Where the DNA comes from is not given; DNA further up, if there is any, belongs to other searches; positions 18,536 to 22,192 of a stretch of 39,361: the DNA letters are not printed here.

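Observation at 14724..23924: Five-gene exopolysaccharide synthesis, modification and export locus with a layout unlike pga, pel, bcs, alg or ica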

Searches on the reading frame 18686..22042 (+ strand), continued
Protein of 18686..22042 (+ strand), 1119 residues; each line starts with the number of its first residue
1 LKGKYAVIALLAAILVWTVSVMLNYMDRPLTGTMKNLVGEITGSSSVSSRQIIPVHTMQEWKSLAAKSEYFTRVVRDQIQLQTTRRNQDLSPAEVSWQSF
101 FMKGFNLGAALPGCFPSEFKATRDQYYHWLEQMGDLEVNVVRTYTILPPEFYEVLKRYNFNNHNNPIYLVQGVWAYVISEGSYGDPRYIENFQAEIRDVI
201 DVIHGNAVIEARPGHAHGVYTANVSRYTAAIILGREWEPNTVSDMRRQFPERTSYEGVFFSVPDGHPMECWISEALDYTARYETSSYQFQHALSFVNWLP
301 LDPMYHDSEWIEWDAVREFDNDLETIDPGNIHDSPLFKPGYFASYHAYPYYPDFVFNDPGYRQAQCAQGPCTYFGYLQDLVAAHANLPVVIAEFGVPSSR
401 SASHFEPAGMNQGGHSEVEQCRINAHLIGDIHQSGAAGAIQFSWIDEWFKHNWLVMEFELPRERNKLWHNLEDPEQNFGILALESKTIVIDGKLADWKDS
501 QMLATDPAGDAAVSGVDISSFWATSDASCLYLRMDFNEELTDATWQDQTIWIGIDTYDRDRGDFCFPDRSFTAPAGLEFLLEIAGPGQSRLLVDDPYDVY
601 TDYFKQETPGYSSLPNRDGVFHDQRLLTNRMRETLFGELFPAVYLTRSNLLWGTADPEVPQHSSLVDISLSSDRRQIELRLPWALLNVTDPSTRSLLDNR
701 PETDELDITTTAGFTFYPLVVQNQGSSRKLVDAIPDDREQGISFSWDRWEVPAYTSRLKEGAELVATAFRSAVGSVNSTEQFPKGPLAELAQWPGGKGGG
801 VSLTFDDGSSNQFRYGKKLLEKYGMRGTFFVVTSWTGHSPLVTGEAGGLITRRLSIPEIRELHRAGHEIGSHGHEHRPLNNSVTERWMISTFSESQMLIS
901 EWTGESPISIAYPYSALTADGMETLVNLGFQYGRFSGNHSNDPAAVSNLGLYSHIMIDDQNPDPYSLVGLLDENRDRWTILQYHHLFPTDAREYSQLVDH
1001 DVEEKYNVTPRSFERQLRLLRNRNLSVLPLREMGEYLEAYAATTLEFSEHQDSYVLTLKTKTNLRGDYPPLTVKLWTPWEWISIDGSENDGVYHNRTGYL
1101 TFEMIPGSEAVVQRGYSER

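Call 17: find_encoding_contigs(protein=P0075, flank=10000, max_places=2)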
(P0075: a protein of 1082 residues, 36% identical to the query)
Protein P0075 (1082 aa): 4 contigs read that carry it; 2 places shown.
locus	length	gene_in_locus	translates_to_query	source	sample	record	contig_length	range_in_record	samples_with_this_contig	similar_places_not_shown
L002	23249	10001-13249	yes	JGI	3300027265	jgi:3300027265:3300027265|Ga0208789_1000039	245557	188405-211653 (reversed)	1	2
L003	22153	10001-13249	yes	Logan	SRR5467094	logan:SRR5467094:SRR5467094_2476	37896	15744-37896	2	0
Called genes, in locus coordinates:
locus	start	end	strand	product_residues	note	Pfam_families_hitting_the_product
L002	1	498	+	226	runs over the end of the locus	PF09603:Fib_succ_major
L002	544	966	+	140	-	PF02656:DUF202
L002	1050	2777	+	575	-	PF02743:dCache_1, PF07730:HisKA_3, PF02518:HATPase_c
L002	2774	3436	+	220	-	PF00072:Response_reg, PF08281:Sigma70_r4_2, PF00196:GerE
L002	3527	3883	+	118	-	-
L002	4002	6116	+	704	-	PF07715:Plug, PF00593:TonB_dep_Rec_b-barrel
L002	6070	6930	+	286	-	PF20243:MbnP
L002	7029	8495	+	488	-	PF00535:Glycos_transf_2, PF13641:Glyco_tranf_2_3, PF03142:Chitin_synth_2 (weak), PF13632:Glyco_trans_2_3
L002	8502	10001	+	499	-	PF07719:TPR_2 (faint), PF13424:TPR_12 (faint), PF23914:TPR_CcmH_CycH (faint), PF12895:ANAPC3 (weak), PF13414:TPR_11 (faint), PF13432:TPR_16 (faint), PF14559:TPR_19 (weak), PF00515:TPR_1 (weak), +1 more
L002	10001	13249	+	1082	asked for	PF01522:Polysacc_deac_1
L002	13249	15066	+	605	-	PF08532:Glyco_hydro_42M (weak)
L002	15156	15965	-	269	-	PF02463:SMC_N, PF13476:AAA_23 (weak), PF13175:AAA_15 (faint), PF13555:AAA_29 (weak), PF00005:ABC_tran, PF13304:AAA_21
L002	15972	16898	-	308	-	PF02361:CbiQ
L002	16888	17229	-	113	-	PF13190:PDGLE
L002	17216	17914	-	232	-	PF01891:CbiM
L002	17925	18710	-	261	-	PF13557:Phenol_MetA_deg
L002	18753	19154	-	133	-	PF01402:RHH_1 (weak), PF08753:NikR_C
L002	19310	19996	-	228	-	PF26707:DUF8237 (faint), PF09603:Fib_succ_major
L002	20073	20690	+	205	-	PF01209:Ubie_methyltran (weak), PF13489:Methyltransf_23, PF13847:Methyltransf_31, PF08241:Methyltransf_11, PF08242:Methyltransf_12, PF13649:Methyltransf_25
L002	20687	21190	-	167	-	PF12801:Fer4_5, PF00037:Fer4 (faint), PF12838:Fer4_7 (faint), PF13237:Fer4_10 (weak)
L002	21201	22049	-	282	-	-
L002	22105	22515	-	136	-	PF03625:DUF302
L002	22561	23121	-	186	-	PF08901:DUF1847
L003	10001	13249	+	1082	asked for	PF01522:Polysacc_deac_1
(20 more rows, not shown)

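Call 20: find_related_loci(query=A1, collection=genome_contigs, flank=8000)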
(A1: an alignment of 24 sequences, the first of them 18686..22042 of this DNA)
Query A1 (1119 aa) in genome_contigs; peptide patterns used: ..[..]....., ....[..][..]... (x = any residue, [..] = any of these).
600 stretches matched a pattern (row limit reached: there are more); 597 encode a relative of the query (tblastn E <= 1e-3); the best 80 are kept; 80 distinct loci.
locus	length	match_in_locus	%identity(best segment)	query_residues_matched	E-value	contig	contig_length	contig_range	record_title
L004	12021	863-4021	40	1-1104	0e+0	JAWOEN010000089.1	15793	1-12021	MAG: Candidatus Cloacimonadales bacterium isolate BLK5-3.bin.22 k191_1913015, whole genome shotgun sequence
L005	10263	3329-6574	36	1-1114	0e+0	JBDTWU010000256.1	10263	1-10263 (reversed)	MAG: bacterium isolate cluster4_bin.1 NODE_17778_length_10263_cov_4.499118, whole genome shotgun sequence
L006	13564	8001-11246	36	2-1114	0e+0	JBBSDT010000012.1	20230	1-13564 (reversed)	MAG: Ignavibacteria bacterium isolate LS1_sbin.22 LS1_sbin.22_K_4173_L_20230_cov_9.3833, whole genome shotgun sequence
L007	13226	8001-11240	35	1-1113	0e+0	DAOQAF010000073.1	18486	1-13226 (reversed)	MAG TPA_asm: Bacteroidales bacterium isolate AMR_MDS_1269 NODE_3147_length_18486_cov_11.015951, whole genome shotgun seq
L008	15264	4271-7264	37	68-1113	0e+0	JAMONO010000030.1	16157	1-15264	MAG: Flavobacteriales bacterium isolate 4281-140_metabat2_scaf2bin.049 4281-140_scaffold_1515_c1, whole genome shotgun s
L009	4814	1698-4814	36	57-1112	0e+0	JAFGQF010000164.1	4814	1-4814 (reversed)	MAG: candidate division WOR-3 bacterium isolate Zod_Metabat.732 k87_3675386, whole genome shotgun sequence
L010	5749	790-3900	36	1-1114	0e+0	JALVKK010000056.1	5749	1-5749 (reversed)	MAG: Flavobacteriales bacterium isolate A1_metabat2_scaf2bin.149 A1_NODE_13325_length_5749_cov_41.305229, whole genome s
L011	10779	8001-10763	39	96-1022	0e+0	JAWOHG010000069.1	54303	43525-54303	MAG: bacterium isolate CWP4-2.bin.210 k191_1602002, whole genome shotgun sequence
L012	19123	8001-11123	35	1-1113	0e+0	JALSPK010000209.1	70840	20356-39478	MAG: Saprospiraceae bacterium isolate 356-284_metabat2_scaf2bin.048 356-284_scaffold_86_c1, whole genome shotgun sequenc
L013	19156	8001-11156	37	1-1106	0e+0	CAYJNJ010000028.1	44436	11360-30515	MAG TPA_asm: uncultured Bacteroidales bacterium isolate ERP124720_co1_67 genome assembly, contig: NODE_1177_length_44436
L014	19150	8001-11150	35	1-1114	0e+0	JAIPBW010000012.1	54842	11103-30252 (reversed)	MAG: Bacteroidales bacterium isolate Tobar18m-G2 Tobar18m-C112, whole genome shotgun sequence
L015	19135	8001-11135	36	1-1113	0e+0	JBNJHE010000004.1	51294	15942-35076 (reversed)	MAG: Bacteroidota bacterium isolate Y22_14dBSe1.bin.11 NODE_151_length_51294_cov_21.346362, whole genome shotgun sequenc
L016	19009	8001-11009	36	52-1114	0e+0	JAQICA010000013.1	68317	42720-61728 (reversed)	MAG: Salinivirgaceae bacterium isolate GH44 k119_323237, whole genome shotgun sequence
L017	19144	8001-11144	35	1-1113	0e+0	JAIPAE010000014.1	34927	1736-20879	MAG: Bacteroidales bacterium isolate Tobar15.5-16.5m-G4 Tobar15-5-16-5m-C676, whole genome shotgun sequence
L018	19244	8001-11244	41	2-1113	0e+0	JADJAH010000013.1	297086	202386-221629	MAG: Ignavibacteria bacterium isolate AalW_18-Q3-R10-53_BATAC.340 tig00011510-10-2974020, whole genome shotgun sequence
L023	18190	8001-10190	40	72-774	2e-157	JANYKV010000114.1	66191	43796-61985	MAG: Gemmatimonadetes bacterium isolate GL140_5_metabinner_5 GL140_5_k141_360197, whole genome shotgun sequence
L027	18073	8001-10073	39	92-760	2e-151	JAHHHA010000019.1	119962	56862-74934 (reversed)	MAG: Cyanosarcina radialis HA8281-LM2 scaffold_107_c1, whole genome shotgun sequence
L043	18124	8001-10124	38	73-759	4e-141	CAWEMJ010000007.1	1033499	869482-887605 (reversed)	MAG: uncultured Gemmatimonadales bacterium isolate MFD02979.bin.2.2 genome assembly, contig: contig_30836, whole genome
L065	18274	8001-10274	35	53-769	9e-133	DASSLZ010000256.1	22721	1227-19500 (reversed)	MAG TPA_asm: Candidatus Eisenbacteria bacterium isolate SMAG_U1185 k141_1350241, whole genome shotgun sequence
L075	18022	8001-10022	35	96-773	3e-131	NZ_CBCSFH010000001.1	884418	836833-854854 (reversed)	Mesobacillus thioparans strain CIP109765T isolate CIP109765T NODE_0001, whole genome shotgun sequence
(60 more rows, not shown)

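Call 24: search_protein_families(library=pfam, proteins=[L075:2717-4339:+, L075:4343-5389:+, L075:5356-6789:+, L075:6789-10040:+, L075:10398-12833:+, L027:7485-10121:+, L027:6085-7329:-, L027:10229-11134:+, L043:5892-10163:+, L043:10052-11776:+], max_evalue=0.001)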
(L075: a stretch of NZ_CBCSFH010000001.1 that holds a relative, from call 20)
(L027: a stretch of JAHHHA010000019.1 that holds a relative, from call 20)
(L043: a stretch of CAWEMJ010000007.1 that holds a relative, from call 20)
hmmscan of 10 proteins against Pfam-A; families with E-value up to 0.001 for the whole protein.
L075:2717-4339:+ (541 aa): 2 families
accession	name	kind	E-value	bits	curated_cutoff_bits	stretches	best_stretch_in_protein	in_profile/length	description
PF00990.26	GGDEF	-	5.6e-46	156.7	23.8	1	242-398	2-161/161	Diguanylate cyclase, GGDEF domain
PF00072.30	Response_reg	-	6e-38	129.9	30.2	2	415-534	1-111/111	Response regulator receiver domain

L075:4343-5389:+ (349 aa): 2 families
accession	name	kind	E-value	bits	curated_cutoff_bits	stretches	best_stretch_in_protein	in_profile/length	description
PF13646.12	HEAT_2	-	1.4e-12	48.2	27.7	1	234-312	8-87/88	HEAT repeats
PF02985.28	HEAT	-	0.00012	22.5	23.5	0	291-315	3-27/31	HEAT repeat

L075:5356-6789:+ (478 aa): 5 families
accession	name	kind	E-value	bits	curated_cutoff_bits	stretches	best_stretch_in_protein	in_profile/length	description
PF00535.33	Glycos_transf_2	-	5.7e-23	82.1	23.3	2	72-137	1-66/168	Glycosyl transferase family 2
PF13641.12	Glyco_tranf_2_3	-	1.3e-16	61.7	27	1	70-337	2-230/230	Glycosyltransferase like family 2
PF13632.12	Glyco_trans_2_3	-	6.9e-12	46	27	1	230-388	40-191/198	Glycosyl transferase family group 2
PF03142.21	Chitin_synth_2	-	4.7e-08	32.6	27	1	298-455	334-484/527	Chitin synthase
PF10111.15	Glyco_tranf_2_2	-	2.7e-05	24.2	27.3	0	72-195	1-104/276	Glycosyltransferase like family 2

L075:6789-10040:+ (1084 aa): 0 families

L075:10398-12833:+ (812 aa): 8 families
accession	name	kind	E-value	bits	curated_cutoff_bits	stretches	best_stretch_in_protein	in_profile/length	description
PF02518.31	HATPase_c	-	3.8e-31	108.2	26.4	1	698-808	1-109/111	Histidine kinase-, DNA gyrase B-, and HSP90-like ATPase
PF00512.31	HisKA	-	5.1e-21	74.9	26.9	1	589-654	2-66/66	His Kinase A (phospho-acceptor) domain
PF13185.12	GAF_2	-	1.8e-06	28.7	28.6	1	316-448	2-136/136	GAF domain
PF13188.13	PAS_8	-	4.3e-06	26.9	21.8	1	464-511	4-49/65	PAS domain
PF00672.30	HAMP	-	9.6e-06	26.3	25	1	214-262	6-53/53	HAMP domain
PF13426.13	PAS_9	-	9.6e-06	26.3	27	1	473-580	3-102/103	PAS domain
PF00989.32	PAS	-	0.00023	21.6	22.6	0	464-497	4-37/113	PAS fold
PF13589.12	HATPase_c_3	-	0.00087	19.8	25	0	703-776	3-77/137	Histidine kinase-, DNA gyrase B-, and HSP90-like ATPase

L027:7485-10121:+ (879 aa): 11 families
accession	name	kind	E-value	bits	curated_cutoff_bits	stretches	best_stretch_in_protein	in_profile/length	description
PF13432.12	TPR_16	-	3.4e-14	53.4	32.7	2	74-128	4-58/65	Tetratricopeptide repeat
PF14559.12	TPR_19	-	2.3e-09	37.9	25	2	43-99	1-57/68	Tetratricopeptide repeat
PF07719.23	TPR_2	-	2.7e-09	36.9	27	0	102-133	2-33/34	Tetratricopeptide repeat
PF00515.34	TPR_1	-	1.3e-07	31.6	27.8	0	102-127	2-27/34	Tetratricopeptide repeat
PF13424.12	TPR_12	-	1.4e-06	28.9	30.1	1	69-127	5-71/77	Tetratricopeptide repeat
PF13428.12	TPR_14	-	2.7e-06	28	23.5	0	68-108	2-42/44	Tetratricopeptide repeat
PF13414.12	TPR_11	-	5.6e-06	26.4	26.8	0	74-112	1-39/42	TPR repeat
PF13431.12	TPR_17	-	7.9e-06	26.2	24.4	0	60-88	6-34/34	Tetratricopeptide repeat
PF23914.1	TPR_CcmH_CycH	-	2.7e-05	24.5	42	1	47-100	101-154/158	Cytochrome c-type biogenesis protein H TPR domain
PF13174.12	TPR_6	-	4.2e-05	24.4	26.3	0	102-127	1-26/33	Tetratricopeptide repeat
PF25064.1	ARM_TT21_5th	-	0.00035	21.3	27.8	1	44-128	12-99/117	TT21 fifth ARM repeats domain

L027:6085-7329:- (415 aa): 1 family
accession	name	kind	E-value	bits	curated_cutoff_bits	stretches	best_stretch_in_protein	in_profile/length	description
PF11583.14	AurF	-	9.1e-05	22.2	29.6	1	54-161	40-145/282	P-aminobenzoate N-oxygenase AurF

L027:10229-11134:+ (302 aa): 2 families
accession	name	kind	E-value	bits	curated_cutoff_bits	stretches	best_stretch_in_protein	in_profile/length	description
PF00149.33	Metallophos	-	3.4e-14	54.1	21.5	1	75-242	2-190/191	Calcineurin-like phosphoesterase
PF12850.12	Metallophos_2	-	1.6e-07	31.9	27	1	75-241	2-117/154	Calcineurin-like phosphoesterase superfamily domain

L043:5892-10163:+ (1424 aa): 0 families

L043:10052-11776:+ (575 aa): 15 families
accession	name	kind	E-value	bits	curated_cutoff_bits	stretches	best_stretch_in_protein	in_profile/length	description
PF14559.12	TPR_19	-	4.4e-18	65.8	25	2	85-148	4-67/68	Tetratricopeptide repeat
PF07719.23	TPR_2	-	4.1e-17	61.3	27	0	73-104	2-33/34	Tetratricopeptide repeat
PF13432.12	TPR_16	-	6.6e-17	62.1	32.7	2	77-140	2-65/65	Tetratricopeptide repeat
PF13428.12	TPR_14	-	3.5e-14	52.3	23.5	2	73-114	2-43/44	Tetratricopeptide repeat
PF13414.12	TPR_11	-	3.5e-13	49.4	26.8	2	85-114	7-36/42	TPR repeat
PF13431.12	TPR_17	-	1.5e-11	44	24.4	0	231-262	2-33/34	Tetratricopeptide repeat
PF00515.34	TPR_1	-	1.3e-10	41.1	27.8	0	81-103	10-32/34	Tetratricopeptide repeat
PF13181.12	TPR_8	-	6.1e-09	35.8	25.7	0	76-104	5-33/34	Tetratricopeptide repeat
PF23914.1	TPR_CcmH_CycH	-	1.3e-07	32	42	0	84-172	62-153/158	Cytochrome c-type biogenesis protein H TPR domain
PF24575.1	TPR_Slam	-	3.9e-07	30.9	35.2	0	212-260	51-99/104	Surface lipoprotein assembly modifier, N-terminal TPR repeats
PF13371.12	TPR_9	-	1.3e-06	28.7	35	0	224-283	11-70/73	Tetratricopeptide repeat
PF13424.12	TPR_12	-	1.8e-06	28.4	30.1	0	213-271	8-74/77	Tetratricopeptide repeat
PF13174.12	TPR_6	-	8.6e-06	26.5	26.3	0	108-138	2-32/33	Tetratricopeptide repeat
PF14561.12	TPR_20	-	3.4e-05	24.5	25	0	225-263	5-43/90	Tetratricopeptide repeat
PF12895.13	ANAPC3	-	0.00018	22.2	27.2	0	223-274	4-54/82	Anaphase-promoting complex, cyclosome, subunit 3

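Call 47: predict_structure(alignment_id=A2)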
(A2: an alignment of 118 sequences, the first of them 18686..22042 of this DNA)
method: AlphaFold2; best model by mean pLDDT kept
length: 1119 residues; sequences in the alignment: 118
mean_pLDDT: 89.2   pTM: 0.89
mean pLDDT of the five models: 89.2, 88.4, 87.8, 86.2, 85.0
residues with pLDDT >= 90: 775; 70-90: 261; 50-70: 55; < 50: 28
segments of 3 or more residues with pLDDT < 50: 27-49
pLDDT, mean of each block of 10 residues (from residue 1): 84 92 60 32 42 85 96 93 77 82 91 88 96 96 96 98 95 84 89 95 96 91 98 86 90 96 96 98 98 94 86 54 88 95 95 85 90 95 95 94 87 94 97 97 82 57 81 84 90 90 77 76 94 95 92 96 93 94 96 90 65 92 87 88 89 91 93 96 91 91 83 96 87 87 94 91 96 82 89 94 95 95 95 94 86 96 97 93 92 96 96 91 93 94 91 95 95 95 95 88 88 94 95 95 94 94 74 95 94 93 95 73
secondary structure, 60 per line:
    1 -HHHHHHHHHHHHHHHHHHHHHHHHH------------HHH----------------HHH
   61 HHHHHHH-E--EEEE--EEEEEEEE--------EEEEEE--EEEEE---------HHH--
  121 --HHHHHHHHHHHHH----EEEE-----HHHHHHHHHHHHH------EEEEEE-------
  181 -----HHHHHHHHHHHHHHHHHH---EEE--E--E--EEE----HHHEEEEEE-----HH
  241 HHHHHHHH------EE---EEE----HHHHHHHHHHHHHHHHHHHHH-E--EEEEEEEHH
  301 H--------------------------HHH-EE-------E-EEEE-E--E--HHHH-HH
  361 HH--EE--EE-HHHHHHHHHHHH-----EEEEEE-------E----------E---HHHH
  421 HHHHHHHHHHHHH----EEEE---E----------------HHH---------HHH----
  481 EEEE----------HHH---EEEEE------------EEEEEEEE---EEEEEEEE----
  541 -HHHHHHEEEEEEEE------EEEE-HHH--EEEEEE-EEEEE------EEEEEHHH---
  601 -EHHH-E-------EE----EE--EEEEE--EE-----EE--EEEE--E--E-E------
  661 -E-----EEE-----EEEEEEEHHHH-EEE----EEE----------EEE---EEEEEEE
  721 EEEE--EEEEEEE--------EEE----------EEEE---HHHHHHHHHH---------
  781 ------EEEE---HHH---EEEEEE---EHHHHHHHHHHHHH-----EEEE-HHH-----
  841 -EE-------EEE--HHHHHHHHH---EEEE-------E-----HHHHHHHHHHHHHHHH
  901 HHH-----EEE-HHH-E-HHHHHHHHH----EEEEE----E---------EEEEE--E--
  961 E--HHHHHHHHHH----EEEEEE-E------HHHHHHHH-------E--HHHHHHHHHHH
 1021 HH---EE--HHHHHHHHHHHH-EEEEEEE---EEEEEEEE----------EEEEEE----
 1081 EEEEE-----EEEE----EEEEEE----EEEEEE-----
elements in order (helices of 4 or more, strands of 3 or more residues): H2-26 H58-67 E72-75 E78-85 E94-99 E102-106 H123-135 E140-143 H149-161 E168-173 H186-203 E207-209 E218-220 E228-233 H239-248 E260-262 H267-287 E292-298 E343-346 H354-357 H359-362 H372-383 E389-394 H417-433 E438-441 E481-484 E501-505 E518-525 E529-536 H542-547 E548-555 E562-565 E572-577 E579-583 E590-594 E625-629 E643-646 E668-670 E676-682 H683-686 E688-690 E695-697 E708-710 E714-724 E727-733 E742-744 E755-758 H762-771 E787-790 E800-805 H810-822 E828-831 E851-853 H856-864 E868-871 H885-903 E909-911 H919-927 E932-936 E951-955 H964-973 E978-983 H992-999 H1010-1022 H1030-1041 E1043-1049 E1053-1060 E1071-1076 E1081-1085 E1091-1094 E1099-1104 E1109-1114
